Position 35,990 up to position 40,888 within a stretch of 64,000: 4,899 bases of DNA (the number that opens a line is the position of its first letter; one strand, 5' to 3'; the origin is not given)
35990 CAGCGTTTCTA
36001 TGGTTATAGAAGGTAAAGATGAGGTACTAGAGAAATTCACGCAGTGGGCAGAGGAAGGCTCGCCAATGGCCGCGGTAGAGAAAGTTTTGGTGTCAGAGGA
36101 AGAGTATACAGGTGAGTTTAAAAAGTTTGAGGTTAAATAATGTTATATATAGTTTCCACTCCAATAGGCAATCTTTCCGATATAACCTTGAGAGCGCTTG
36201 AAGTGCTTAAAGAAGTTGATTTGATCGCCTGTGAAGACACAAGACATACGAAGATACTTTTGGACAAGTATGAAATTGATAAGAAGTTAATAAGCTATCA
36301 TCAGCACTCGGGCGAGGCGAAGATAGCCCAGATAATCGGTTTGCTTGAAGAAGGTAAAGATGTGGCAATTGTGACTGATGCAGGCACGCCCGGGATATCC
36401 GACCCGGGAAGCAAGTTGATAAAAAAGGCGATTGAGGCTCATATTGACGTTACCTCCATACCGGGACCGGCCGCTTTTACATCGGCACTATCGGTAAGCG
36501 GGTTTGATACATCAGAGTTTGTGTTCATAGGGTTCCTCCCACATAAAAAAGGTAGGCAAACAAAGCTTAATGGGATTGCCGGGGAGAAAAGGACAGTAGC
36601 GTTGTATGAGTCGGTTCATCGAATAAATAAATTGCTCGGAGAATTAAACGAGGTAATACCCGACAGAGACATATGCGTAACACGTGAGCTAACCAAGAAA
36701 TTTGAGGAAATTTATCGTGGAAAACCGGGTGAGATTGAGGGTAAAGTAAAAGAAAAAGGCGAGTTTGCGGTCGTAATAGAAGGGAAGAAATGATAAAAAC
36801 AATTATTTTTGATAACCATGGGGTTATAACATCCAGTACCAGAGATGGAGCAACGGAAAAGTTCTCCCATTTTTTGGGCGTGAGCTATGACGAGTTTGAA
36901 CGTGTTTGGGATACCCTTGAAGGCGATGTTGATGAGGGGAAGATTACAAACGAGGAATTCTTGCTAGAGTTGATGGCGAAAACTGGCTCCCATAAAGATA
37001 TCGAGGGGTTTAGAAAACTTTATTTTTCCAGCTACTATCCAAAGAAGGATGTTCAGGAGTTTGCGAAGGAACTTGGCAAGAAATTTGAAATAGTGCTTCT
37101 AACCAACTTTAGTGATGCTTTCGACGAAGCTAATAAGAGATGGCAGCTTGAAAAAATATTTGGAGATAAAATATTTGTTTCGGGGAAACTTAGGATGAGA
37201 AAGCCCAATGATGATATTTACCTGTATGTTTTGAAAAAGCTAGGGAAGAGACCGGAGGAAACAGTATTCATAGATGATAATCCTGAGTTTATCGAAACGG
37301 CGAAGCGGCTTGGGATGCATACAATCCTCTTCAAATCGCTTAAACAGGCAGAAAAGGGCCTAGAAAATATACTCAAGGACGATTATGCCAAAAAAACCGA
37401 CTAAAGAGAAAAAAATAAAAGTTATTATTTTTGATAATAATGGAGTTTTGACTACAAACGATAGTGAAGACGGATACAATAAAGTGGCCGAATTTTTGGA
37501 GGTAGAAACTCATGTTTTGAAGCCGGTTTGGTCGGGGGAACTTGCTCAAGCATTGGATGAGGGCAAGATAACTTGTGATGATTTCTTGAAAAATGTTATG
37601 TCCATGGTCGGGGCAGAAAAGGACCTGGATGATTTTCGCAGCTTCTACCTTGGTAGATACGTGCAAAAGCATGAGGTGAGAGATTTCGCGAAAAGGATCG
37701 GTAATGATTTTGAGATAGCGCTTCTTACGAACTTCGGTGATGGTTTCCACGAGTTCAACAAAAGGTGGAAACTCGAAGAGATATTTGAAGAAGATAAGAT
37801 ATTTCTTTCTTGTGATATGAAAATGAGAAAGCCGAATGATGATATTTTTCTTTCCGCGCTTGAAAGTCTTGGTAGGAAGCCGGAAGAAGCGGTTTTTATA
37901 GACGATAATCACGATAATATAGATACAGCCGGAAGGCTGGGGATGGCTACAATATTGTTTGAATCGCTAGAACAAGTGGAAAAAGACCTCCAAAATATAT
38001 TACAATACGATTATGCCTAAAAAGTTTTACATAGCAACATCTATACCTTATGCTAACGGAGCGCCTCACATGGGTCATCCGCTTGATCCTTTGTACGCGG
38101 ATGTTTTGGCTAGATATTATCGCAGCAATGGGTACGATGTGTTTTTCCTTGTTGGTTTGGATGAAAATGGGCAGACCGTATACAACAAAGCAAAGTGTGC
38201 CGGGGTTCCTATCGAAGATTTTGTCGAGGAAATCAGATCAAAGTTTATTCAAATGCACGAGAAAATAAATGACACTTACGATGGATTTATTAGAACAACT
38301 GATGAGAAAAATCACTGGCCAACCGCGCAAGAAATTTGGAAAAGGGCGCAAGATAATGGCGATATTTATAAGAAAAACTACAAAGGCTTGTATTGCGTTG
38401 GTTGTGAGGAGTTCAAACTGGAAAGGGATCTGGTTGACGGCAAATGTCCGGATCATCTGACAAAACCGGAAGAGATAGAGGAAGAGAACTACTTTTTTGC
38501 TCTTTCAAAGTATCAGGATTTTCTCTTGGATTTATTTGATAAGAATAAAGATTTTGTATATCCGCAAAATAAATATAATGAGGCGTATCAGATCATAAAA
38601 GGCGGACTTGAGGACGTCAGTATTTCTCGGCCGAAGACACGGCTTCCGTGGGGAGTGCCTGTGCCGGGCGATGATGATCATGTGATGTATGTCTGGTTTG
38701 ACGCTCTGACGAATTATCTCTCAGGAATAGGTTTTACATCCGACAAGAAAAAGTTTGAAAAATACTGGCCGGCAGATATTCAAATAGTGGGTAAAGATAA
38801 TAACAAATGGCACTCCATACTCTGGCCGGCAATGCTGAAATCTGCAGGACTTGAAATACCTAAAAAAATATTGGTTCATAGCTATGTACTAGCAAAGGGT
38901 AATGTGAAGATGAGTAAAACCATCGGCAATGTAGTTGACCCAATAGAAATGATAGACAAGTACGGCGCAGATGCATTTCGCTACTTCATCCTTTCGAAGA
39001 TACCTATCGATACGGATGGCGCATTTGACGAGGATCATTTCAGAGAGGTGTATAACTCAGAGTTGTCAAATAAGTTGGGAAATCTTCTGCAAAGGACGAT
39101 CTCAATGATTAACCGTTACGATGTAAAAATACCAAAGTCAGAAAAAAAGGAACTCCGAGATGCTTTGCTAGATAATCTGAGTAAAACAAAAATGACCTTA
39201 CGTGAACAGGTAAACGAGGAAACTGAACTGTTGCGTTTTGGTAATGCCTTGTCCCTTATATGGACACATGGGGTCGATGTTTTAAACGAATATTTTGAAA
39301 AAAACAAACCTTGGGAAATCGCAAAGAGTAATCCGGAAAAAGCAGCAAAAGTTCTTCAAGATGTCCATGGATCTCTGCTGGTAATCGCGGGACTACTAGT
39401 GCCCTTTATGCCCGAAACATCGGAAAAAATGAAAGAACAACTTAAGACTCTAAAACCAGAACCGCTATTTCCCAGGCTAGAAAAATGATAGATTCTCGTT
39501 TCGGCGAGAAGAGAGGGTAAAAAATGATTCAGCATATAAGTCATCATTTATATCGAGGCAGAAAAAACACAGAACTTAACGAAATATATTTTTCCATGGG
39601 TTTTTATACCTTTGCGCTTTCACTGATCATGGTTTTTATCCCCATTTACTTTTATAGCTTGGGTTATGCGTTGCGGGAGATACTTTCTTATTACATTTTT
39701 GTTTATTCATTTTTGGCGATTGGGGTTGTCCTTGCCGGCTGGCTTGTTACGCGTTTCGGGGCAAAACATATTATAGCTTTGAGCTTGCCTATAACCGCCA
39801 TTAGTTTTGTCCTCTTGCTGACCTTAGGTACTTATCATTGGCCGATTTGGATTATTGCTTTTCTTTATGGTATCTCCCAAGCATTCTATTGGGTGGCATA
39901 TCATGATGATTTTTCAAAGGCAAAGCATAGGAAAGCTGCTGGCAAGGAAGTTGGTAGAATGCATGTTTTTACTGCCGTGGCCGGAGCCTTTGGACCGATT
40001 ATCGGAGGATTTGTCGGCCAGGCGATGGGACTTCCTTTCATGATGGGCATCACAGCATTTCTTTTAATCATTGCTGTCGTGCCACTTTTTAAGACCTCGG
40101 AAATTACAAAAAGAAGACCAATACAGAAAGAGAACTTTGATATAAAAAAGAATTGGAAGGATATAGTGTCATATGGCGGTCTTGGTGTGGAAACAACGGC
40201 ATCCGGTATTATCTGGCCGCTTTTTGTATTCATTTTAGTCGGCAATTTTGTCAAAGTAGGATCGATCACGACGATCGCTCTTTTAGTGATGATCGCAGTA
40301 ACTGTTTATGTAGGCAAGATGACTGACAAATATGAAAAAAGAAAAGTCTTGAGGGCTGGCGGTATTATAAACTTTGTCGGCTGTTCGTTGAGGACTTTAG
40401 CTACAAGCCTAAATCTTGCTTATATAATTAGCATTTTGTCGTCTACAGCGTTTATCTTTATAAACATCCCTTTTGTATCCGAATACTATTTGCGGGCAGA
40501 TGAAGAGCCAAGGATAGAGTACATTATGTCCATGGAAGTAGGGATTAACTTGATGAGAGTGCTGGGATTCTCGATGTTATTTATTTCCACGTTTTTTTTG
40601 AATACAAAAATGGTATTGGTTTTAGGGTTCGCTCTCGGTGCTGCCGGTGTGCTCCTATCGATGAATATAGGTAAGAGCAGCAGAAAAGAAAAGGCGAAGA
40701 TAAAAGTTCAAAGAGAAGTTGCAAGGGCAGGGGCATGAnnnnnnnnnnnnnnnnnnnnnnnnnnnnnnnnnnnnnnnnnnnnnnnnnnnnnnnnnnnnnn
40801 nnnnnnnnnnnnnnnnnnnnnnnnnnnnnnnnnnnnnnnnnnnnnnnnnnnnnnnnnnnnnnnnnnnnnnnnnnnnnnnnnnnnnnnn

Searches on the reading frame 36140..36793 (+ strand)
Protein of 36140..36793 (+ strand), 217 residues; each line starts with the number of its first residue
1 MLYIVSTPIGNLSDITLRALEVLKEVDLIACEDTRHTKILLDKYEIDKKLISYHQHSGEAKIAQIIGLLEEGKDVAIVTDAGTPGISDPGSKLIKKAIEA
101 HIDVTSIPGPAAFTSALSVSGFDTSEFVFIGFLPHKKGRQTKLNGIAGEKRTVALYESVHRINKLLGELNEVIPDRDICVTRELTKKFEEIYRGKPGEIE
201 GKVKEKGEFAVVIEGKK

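Call 42: search_protein_families(library=pfam, proteins=[window:36140-36793:+], max_evalue=0.00001)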
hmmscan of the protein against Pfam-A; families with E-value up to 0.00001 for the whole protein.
window:36140-36793:+ (217 aa): 1 family
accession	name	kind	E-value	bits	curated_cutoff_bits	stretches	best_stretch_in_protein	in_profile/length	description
PF00590.25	TP_methylase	-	2.8e-37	129.2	27.8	1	1-199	1-211/212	Tetrapyrrole (Corrin/Porphyrin) Methylases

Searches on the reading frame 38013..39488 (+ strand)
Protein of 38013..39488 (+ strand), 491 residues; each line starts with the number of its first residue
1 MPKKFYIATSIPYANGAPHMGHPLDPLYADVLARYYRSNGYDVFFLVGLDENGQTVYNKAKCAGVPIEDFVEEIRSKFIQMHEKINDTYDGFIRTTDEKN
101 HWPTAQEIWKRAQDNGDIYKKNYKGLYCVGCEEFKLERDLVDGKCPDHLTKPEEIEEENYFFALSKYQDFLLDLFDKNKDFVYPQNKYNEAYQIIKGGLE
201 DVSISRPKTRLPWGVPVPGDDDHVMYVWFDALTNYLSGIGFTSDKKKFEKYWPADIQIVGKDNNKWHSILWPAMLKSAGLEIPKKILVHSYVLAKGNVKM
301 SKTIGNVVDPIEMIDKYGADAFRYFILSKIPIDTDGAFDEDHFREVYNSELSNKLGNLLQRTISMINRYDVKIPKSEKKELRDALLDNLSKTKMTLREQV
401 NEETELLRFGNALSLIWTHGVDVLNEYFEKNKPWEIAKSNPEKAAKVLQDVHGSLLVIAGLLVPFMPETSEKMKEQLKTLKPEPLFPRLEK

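Call 76: search_protein_families(library=pfam, proteins=[window:38013-39488:+], max_evalue=0.0001)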
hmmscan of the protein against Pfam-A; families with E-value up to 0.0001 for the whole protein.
window:38013-39488:+ (491 aa): 4 families
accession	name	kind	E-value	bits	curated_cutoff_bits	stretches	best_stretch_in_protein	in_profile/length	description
PF09334.17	tRNA-synt_1g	-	2.2e-96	323.5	20.1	2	151-362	175-390/391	tRNA synthetases class I (M)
PF00133.28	tRNA-synt_1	-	1e-30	107.3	22.7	2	221-328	295-404/414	tRNA synthetases class I (I, L, M and V)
PF19303.5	Anticodon_3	-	1.2e-09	38.7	23.5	1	380-480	9-104/152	Anticodon binding domain of methionyl tRNA ligase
PF01406.26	tRNA-synt_1e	-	6.5e-09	36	27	0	16-86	21-91/301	tRNA synthetases class I (C) catalytic domain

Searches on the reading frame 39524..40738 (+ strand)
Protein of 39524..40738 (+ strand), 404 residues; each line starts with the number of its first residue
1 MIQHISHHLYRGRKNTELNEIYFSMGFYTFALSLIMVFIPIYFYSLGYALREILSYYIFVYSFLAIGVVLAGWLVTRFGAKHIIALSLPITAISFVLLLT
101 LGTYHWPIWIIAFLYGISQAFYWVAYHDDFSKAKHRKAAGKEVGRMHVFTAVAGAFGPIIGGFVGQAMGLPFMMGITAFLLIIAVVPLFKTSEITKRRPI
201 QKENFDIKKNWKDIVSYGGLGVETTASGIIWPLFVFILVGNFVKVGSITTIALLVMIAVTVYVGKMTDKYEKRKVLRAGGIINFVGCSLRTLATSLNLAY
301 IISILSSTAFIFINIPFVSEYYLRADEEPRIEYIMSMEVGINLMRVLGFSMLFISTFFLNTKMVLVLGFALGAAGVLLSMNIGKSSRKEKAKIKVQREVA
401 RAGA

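Call 76: search_protein_families(library=pfam, proteins=[window:39524-40738:+], max_evalue=0.0001)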
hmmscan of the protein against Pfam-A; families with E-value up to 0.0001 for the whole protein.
window:39524-40738:+ (404 aa): 2 families
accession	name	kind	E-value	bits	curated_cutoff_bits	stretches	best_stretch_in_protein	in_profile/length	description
PF07690.21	MFS_1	-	4.3e-21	75.6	33.4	1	22-319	2-317/347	Major Facilitator Superfamily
PF12832.13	MFS_1_like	-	4.5e-08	33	25.2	1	23-170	219-367/373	MFS_1 like family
